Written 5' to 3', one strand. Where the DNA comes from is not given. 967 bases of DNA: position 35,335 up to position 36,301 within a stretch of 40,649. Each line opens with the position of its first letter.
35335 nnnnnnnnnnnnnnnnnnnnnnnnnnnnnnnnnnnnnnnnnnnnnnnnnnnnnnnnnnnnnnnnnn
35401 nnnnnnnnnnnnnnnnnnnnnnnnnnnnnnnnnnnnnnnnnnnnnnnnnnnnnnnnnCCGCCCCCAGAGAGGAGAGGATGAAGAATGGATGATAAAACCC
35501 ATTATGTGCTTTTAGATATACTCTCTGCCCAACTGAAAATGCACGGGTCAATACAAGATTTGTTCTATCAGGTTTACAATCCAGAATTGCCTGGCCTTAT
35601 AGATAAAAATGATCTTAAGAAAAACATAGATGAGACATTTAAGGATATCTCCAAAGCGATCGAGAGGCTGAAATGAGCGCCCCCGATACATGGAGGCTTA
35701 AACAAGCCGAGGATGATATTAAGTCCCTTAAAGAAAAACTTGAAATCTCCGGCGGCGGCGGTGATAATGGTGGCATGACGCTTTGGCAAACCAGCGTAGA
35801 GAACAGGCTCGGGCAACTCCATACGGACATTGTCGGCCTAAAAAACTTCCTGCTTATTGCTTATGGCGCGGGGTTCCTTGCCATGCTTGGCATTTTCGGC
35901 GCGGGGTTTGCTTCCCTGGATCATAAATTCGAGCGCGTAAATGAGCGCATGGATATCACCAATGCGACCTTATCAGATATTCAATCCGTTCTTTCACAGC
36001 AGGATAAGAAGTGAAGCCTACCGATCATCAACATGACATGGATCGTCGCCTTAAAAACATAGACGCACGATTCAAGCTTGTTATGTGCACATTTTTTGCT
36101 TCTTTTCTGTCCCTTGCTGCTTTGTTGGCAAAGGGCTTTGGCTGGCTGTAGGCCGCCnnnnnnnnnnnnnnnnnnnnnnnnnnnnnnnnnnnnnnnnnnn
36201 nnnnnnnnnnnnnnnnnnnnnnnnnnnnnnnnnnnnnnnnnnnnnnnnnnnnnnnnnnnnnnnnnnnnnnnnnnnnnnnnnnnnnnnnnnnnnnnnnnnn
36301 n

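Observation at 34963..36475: Five-gene cassette read in one operon with the CI repressor: candidate lysogen-expressed exclusion or abortive-infection module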

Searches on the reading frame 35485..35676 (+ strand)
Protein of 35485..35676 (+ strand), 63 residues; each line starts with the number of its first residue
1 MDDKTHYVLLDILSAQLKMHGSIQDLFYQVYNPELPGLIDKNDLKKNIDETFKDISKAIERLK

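Call 3: search_protein_families(library=pfam, proteins=[window:35485-35676:+], max_evalue=1)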
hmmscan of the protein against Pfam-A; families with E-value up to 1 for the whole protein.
window:35485-35676:+ (63 aa): 1 family
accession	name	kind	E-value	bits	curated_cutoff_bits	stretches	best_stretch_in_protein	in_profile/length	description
PF24659.1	DUF7648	-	0.14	12.8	27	1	34-60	1-26/63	Domain of unknown function (DUF7648)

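Call 4: search_protein_families(library=phrogs, proteins=[window:35485-35676:+], max_evalue=1)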
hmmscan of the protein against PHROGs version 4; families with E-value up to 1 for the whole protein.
window:35485-35676:+ (63 aa): 1 family
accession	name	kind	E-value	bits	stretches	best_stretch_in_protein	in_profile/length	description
phrog_6016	-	unknown function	0.12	13.8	1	10-36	45-73/87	-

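Call 44: search_protein_families(library=padloc, proteins=[window:35485-35676:+], max_evalue=1)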
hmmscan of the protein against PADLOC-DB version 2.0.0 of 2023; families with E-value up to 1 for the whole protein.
window:35485-35676:+ (63 aa): 0 families

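Call 45: search_protein_families(library=ncbifam, proteins=[window:35485-35676:+], max_evalue=1)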
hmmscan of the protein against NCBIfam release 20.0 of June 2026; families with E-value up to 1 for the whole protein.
window:35485-35676:+ (63 aa): 0 families

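Call 102: find_related_loci(query=window:35485-35673:+, collection=viral_contigs, flank=5000)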
Query window:35485-35673:+ (63 aa) in viral_contigs; peptide patterns used: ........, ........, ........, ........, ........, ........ (x = any residue, [..] = any of these).
38 stretches matched a pattern, but none encodes a relative of the query by tblastn (E <= 1e-3).

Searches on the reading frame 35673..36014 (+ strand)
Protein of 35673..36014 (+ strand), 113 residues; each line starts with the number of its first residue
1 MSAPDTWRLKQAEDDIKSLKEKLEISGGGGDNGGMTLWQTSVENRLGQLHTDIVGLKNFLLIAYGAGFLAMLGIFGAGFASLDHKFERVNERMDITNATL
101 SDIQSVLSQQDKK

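Call 3: search_protein_families(library=pfam, proteins=[window:35673-36014:+], max_evalue=1)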
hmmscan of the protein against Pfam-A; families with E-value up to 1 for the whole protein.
window:35673-36014:+ (113 aa): 0 families

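Call 4: search_protein_families(library=phrogs, proteins=[window:35673-36014:+], max_evalue=1)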
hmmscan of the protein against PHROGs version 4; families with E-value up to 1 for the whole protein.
window:35673-36014:+ (113 aa): 1 family
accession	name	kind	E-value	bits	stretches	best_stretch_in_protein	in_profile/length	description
phrog_16654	-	unknown function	0.17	13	1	81-110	27-56/101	-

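Call 8: find_encoding_contigs(protein=window:35673-36014:+, flank=10000, max_places=10)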
Protein window:35673-36014:+ (113 aa): no gene with exactly this product is on record in the collection.

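Call 10: find_homologous_proteins(query=window:35673-36014:+, max_evalue=0.01)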
Query window:35673-36014:+ (113 aa): 2 proteins with E <= 0.01 among 11 candidates.
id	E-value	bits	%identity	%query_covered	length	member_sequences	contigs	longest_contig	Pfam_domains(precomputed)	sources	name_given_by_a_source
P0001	1.5e-67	243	100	100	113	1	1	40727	-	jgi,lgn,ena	-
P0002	3.8e-14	71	59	41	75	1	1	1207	-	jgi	jgi:hypothetical protein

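Call 12: find_encoding_contigs(protein=P0001, flank=10000, max_places=10)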
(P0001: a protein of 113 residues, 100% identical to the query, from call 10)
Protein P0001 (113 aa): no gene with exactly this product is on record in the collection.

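Call 13: find_encoding_contigs(protein=P0002, flank=10000, max_places=10)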
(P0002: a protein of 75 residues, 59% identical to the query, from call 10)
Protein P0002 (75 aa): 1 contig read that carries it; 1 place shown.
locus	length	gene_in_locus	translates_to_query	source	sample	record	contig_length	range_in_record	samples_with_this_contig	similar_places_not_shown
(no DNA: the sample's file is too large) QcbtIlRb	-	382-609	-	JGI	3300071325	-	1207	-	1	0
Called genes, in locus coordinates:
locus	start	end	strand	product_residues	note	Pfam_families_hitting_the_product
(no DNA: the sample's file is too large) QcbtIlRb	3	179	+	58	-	?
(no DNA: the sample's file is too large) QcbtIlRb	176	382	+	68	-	-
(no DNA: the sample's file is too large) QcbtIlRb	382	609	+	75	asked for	-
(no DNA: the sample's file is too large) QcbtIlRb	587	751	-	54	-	-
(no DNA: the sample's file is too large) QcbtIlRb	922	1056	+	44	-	-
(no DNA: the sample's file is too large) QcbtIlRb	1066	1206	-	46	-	?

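Call 35: find_related_loci(query=window:35673-36011:+, collection=viral_contigs, flank=6000)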
Query window:35673-36011:+ (113 aa) in viral_contigs; peptide patterns used: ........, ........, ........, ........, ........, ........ (x = any residue, [..] = any of these).
7 stretches matched a pattern, but none encodes a relative of the query by tblastn (E <= 1e-3).

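Call 44: search_protein_families(library=padloc, proteins=[window:35673-36014:+], max_evalue=1)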
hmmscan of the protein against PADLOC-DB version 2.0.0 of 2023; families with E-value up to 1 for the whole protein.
window:35673-36014:+ (113 aa): 0 families

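Call 45: search_protein_families(library=ncbifam, proteins=[window:35673-36014:+], max_evalue=1)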
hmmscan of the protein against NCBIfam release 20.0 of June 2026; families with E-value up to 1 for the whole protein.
window:35673-36014:+ (113 aa): 0 families

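Call 48: search_protein_representatives(protein=window:35673-36011:+)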
Query: 113 residues. Proteins with E-value up to 0.001 (for the whole library): 73; up to 1e-10: 3; up to 1e-30: 1. The best 73 are listed.
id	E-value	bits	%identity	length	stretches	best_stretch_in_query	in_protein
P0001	4.6e-68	242.5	100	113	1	1-113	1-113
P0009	1.0e-14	70.9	41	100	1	14-94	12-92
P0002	1.2e-14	70.6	63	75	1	19-80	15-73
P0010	6.6e-10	55.4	45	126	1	11-88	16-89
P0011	7.5e-10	55.2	47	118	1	23-98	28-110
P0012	7.0e-09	52.1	39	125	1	5-104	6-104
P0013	9.2e-09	51.7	42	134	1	23-102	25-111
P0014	1.3e-08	51.2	42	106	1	21-98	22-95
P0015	1.9e-08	50.7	37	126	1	13-107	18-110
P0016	2.0e-08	50.6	46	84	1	22-82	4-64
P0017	4.9e-08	49.3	43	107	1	1-82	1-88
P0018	5.9e-08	49.1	36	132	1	9-103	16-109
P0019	9.0e-08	48.5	34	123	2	11-56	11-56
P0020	1.5e-07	47.8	41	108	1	23-100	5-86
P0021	1.8e-07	47.6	36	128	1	6-104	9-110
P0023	3.1e-07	46.8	46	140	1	26-95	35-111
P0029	7.0e-07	45.6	51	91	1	22-80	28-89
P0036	2.3e-06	44.0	45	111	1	13-88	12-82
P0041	1.2e-05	41.7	41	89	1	22-80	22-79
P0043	1.5e-05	41.4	45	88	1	12-80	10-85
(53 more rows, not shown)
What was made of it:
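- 35673..36014 (+): ORF3, a single-pass membrane protein of an uncharacterised family. The signature is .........-x-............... followed by a Gly/Ala-rich TM helix. Exhaustive phmmer found 73 representative clusters at E<=1e-3 (call 48).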

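Call 50: search_protein_families(library=pfam, alignment_id=A2, max_evalue=0.01)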
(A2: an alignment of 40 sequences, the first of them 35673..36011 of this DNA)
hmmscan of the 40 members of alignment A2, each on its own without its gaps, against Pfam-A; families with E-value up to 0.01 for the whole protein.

A. member 1, window:35673-36011:+ (113 aa): 0 families

B. families by the number of members that match (of 40 scanned): 3 families
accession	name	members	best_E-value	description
PF05531.17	NPV_P10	1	0.003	Nucleopolyhedrovirus P10 protein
PF04513.17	Baculo_PEP_C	1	0.0048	Baculovirus polyhedron envelope protein, PEP, C terminus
PF05377.16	FlaC_arch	1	0.006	Flagella accessory protein C (FlaC)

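Call 51: search_protein_families(library=phrogs, alignment_id=A2, max_evalue=0.01)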
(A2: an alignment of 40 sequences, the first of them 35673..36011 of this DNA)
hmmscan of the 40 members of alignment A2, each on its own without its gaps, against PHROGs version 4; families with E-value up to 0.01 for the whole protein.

A. member 1, window:35673-36011:+ (113 aa): 0 families

B. families by the number of members that match (of 40 scanned): 13 families
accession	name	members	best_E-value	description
phrog_6324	-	4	3e-06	-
phrog_12015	-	4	8.2e-05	-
phrog_6136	-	4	0.00099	-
phrog_20262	-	2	5.7e-09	-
phrog_5553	-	2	3e-05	-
phrog_6701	-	2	0.0022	-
phrog_18362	-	2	0.0052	-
phrog_3961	-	1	6.7e-05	-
phrog_1296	-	1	0.00057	holin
phrog_10340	-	1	0.0017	holin/anti-holin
phrog_312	-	1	0.0019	Rz-like spanin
phrog_739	-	1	0.0035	Rz-like spanin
phrog_25947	-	1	0.0089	hol-like chemotaxis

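Call 60: find_related_loci(query=A3, collection=viral_contigs, flank=7000)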
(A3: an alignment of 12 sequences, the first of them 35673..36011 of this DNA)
Query A3 (113 aa) in viral_contigs; peptide patterns used: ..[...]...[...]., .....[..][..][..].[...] (x = any residue, [..] = any of these).
25 stretches matched a pattern; 2 encode a relative of the query (tblastn E <= 1e-3); 2 distinct loci.
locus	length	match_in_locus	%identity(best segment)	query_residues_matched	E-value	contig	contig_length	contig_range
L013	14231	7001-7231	42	30-88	1e-10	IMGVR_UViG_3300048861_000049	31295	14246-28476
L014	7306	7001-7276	38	9-82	4e-9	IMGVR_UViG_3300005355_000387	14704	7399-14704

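Call 66: find_related_loci(query=A3, collection=metagenome_contigs, flank=5000)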
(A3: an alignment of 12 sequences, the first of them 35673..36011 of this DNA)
Query A3 (113 aa) in metagenome_contigs; peptide patterns used: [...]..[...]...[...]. (x = any residue, [..] = any of these).
61 stretches matched a pattern; 5 encode a relative of the query (tblastn E <= 1e-3); 5 distinct loci.
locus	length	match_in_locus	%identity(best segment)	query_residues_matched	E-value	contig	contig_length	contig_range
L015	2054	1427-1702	38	9-82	7e-9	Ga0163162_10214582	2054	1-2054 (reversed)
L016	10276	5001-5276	38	9-82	7e-9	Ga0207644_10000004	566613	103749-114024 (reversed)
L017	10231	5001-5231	37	29-99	1e-8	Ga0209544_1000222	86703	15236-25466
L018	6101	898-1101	32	35-105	3e-8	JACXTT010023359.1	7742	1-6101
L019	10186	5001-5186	42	35-81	1e-5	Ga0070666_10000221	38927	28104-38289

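Call 72: search_dna_similar(query=window:35673-36011:+, collection=phages, mode=protein, max_evalue=0.01, max_rows=30)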
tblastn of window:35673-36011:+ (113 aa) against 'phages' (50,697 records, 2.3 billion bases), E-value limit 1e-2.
No match.

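Call 84: search_protein_families(library=phrogs, proteins=[P0002, P0029, P0041, P0043, P0009, P0010, P0012, P0017, P0023, P0036], max_evalue=0.01)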
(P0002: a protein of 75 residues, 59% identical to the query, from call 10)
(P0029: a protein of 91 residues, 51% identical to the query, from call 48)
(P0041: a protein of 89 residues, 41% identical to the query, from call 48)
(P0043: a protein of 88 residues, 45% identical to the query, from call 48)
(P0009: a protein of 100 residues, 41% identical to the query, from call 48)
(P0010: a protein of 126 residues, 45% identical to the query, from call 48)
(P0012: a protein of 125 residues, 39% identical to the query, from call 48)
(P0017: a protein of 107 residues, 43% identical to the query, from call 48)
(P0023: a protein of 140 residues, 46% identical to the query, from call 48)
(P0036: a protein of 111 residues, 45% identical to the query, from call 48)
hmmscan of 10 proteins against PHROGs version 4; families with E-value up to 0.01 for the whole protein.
P0002 (75 aa): 0 families

P0029 (91 aa): 0 families

P0041 (89 aa): 1 family
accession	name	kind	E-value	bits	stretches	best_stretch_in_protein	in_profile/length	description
phrog_20262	-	unknown function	5.7e-09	37.2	1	51-89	108-146/146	-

P0043 (88 aa): 0 families

P0009 (100 aa): 2 families
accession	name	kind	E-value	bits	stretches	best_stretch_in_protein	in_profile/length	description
phrog_6324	-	unknown function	0.0095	17.3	0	20-56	18-54/94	-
phrog_6136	-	unknown function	0.0096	16.9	0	9-94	14-74/120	-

P0010 (126 aa): 0 families

P0012 (125 aa): 2 families
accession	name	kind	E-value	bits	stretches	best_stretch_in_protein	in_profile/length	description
phrog_1296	-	lysis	0.00057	20.8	0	70-115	6-51/93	holin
phrog_739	-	lysis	0.0035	18.6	0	68-118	4-54/122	Rz-like spanin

P0017 (107 aa): 0 families

P0023 (140 aa): 3 families
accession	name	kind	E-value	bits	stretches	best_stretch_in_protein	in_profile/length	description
phrog_6324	-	unknown function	3.4e-05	25.1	0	30-71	17-58/94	-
phrog_3961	-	unknown function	6.7e-05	23.8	1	79-134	24-82/112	-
phrog_6136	-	unknown function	0.0051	17.8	0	103-135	37-69/120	-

P0036 (111 aa): 0 families
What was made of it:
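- A few family members give weak holin or spanin PHROG hits (E about 1e-3) (calls 51, 84). Single ORF3-family members hit holin and spanin PHROGs at about 1e-3 (calls 51, 84).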

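Call 85: search_dna_similar(query=P0041, collection=phages, mode=protein, max_evalue=1, max_rows=20)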
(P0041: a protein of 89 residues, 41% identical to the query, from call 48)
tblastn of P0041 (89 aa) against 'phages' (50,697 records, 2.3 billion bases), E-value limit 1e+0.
No match.

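Call 90: search_solved_structures(query=A2, max_evalue=10)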
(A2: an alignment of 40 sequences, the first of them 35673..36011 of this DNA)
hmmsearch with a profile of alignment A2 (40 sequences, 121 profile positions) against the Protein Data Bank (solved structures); distinct sequences matched with E-value up to 10: 86 (the best 60 are shown).
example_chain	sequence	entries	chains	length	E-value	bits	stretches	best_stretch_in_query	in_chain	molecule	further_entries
2yny_A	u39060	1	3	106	0.0058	20.1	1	74-114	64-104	GENERAL CONTROL PROTEIN GCN4, PUTATIVE INNER MEMBRANE PROTEIN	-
2yo0_A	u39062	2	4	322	0.019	18.4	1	72-116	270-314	GENERAL CONTROL PROTEIN GCN4, PUTATIVE INNER MEMBRANE PROTEIN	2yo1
7o9v_A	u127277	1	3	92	0.02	18.3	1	86-119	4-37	General control transcription factor GCN4,hypothetical protein OMM_04225 residues 244-274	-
2yo2_A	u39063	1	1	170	0.02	18.3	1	82-116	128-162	GENERAL CONTROL PROTEIN GCN4, PUTATIVE INNER MEMBRANE PROTEIN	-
2wpr_A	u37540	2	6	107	0.029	17.8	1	79-116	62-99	TRIMERIC AUTOTRANSPORTER ADHESIN FRAGMENT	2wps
5app_A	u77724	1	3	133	0.029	17.8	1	54-116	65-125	General control protein GCN4,GENERAL CONTROL PROTEIN GCN4, OUTER MEMBRANE PROTEIN 100,Gene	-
8yns_R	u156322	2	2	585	0.031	17.7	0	69-115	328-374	Melanin-concentrating hormone receptor 1,Soluble cytochrome b562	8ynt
3zmf_A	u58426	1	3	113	0.044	17.2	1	82-114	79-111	GENERAL CONTROL PROTEIN GCN4, PUTATIVE INNER MEMBRANE PROTEIN, GENERAL CONTROL PROTEIN GCN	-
7oah_A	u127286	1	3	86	0.046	17.2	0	86-119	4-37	General control transcription factor GCN4,conserved hypothetical protein residues 311-335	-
5oym_H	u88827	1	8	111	0.052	17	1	27-63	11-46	PC4 and SFRS1-interacting protein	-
6b3o_A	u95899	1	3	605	0.058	16.8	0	48-115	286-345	Spike glycoprotein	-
7oaa_A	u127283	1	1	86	0.059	16.8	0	86-119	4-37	General control transcription factor GCN4,conserved hypothetical protein residues 311-335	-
3wp8_A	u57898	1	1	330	0.067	16.6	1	70-116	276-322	Trimeric autotransporter adhesin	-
7oac_A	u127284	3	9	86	0.069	16.6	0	86-119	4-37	General control transcription factor GCN4,conserved hypothetical protein residues 311-335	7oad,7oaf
2yo3_A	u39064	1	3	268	0.073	16.5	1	84-111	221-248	GENERAL CONTROL PROTEIN GCN4, PUTATIVE INNER MEMBRANE PROTEIN, GENERAL CONTROL PROTEIN GCN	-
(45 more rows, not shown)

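Call 101: search_dna_similar(query=window:35673-36011:+, collection=plasmids, mode=protein, max_evalue=0.01, max_rows=15)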
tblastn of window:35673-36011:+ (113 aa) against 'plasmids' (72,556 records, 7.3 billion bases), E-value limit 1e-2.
No match.

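Call 104: search_protein_families(library=phrogs, proteins=[L018:1215-1598:+, L018:1737-2489:+, L018:2878-3345:+, L018:3276-4028:+, L016:962-1618:+, L016:1908-2468:+, L016:2484-3074:+, L013:6400-6576:+, L019:4206-4565:+, L019:5389-5706:+], max_evalue=0.01)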
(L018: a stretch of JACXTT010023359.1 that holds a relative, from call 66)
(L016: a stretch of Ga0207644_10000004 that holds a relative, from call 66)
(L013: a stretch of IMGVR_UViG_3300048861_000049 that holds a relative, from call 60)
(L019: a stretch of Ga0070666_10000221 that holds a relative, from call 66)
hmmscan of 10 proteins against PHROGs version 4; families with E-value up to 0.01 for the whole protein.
L018:1215-1598:+ (127 aa): 0 families

L018:1737-2489:+ (250 aa): 4 families
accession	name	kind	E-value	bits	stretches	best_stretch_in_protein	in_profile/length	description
phrog_8780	-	tail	1.3e-13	51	1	149-246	659-753/755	minor tail protein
phrog_26190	-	unknown function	1.2e-07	32.3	1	17-91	17-90/260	-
phrog_21510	-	unknown function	2.2e-07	31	1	151-243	459-548/555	-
phrog_21978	-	unknown function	2e-05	25.6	1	150-246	127-215/220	-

L018:2878-3345:+ (155 aa): 0 families

L018:3276-4028:+ (250 aa): 2 families
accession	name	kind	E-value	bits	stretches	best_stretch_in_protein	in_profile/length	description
phrog_598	-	DNA, RNA and nucleotide metabolism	6.2e-29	102.3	1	25-241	8-220/240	DNA ejection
phrog_21132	-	DNA, RNA and nucleotide metabolism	0.00074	20.4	1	26-75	5-54/202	DNA ejection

L016:962-1618:+ (218 aa): 0 families

L016:1908-2468:+ (186 aa): 4 families
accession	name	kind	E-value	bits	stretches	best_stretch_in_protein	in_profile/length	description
phrog_418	-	head and packaging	9.4e-27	95.1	1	1-158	1-148/166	internal virion protein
phrog_24149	-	unknown function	0.00037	20.6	1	5-157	240-377/415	-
phrog_12898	-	unknown function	0.0014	19.9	1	5-54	9-57/100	-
phrog_805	-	head and packaging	0.0053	17.8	0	1-74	1-75/189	internal virion protein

L016:2484-3074:+ (196 aa): 3 families
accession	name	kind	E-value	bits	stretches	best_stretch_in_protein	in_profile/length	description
phrog_458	-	other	1.3e-31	111.4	1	37-195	81-244/246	protease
phrog_30010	-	unknown function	1.8e-11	44.5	1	44-174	53-173/517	-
phrog_3742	-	unknown function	0.00097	20.1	1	30-175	89-229/287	-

L013:6400-6576:+ (58 aa): 0 families

L019:4206-4565:+ (119 aa): 0 families

L019:5389-5706:+ (105 aa): 0 families

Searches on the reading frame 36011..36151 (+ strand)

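Call 3: search_protein_families(library=pfam, proteins=[window:36011-36151:+], max_evalue=1)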
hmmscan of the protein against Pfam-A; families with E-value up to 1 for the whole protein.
window:36011-36151:+ (46 aa): 0 families

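Call 4: search_protein_families(library=phrogs, proteins=[window:36011-36151:+], max_evalue=1)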
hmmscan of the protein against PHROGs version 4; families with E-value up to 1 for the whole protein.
window:36011-36151:+ (46 aa): 2 families
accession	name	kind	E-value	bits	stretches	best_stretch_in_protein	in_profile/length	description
phrog_20262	-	unknown function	0.0019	19.3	1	9-46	105-146/146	-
phrog_27895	-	unknown function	0.31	12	1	2-18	25-41/42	-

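Call 44: search_protein_families(library=padloc, proteins=[window:36011-36151:+], max_evalue=1)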
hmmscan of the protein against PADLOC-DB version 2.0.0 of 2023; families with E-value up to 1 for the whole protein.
window:36011-36151:+ (46 aa): 1 family
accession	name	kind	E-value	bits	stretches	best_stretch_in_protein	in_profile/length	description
PDLC04997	PDC-S32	-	0.011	13.5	1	6-34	250-278/285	-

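Call 45: search_protein_families(library=ncbifam, proteins=[window:36011-36151:+], max_evalue=1)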
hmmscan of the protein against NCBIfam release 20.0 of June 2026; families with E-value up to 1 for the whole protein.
window:36011-36151:+ (46 aa): 0 families
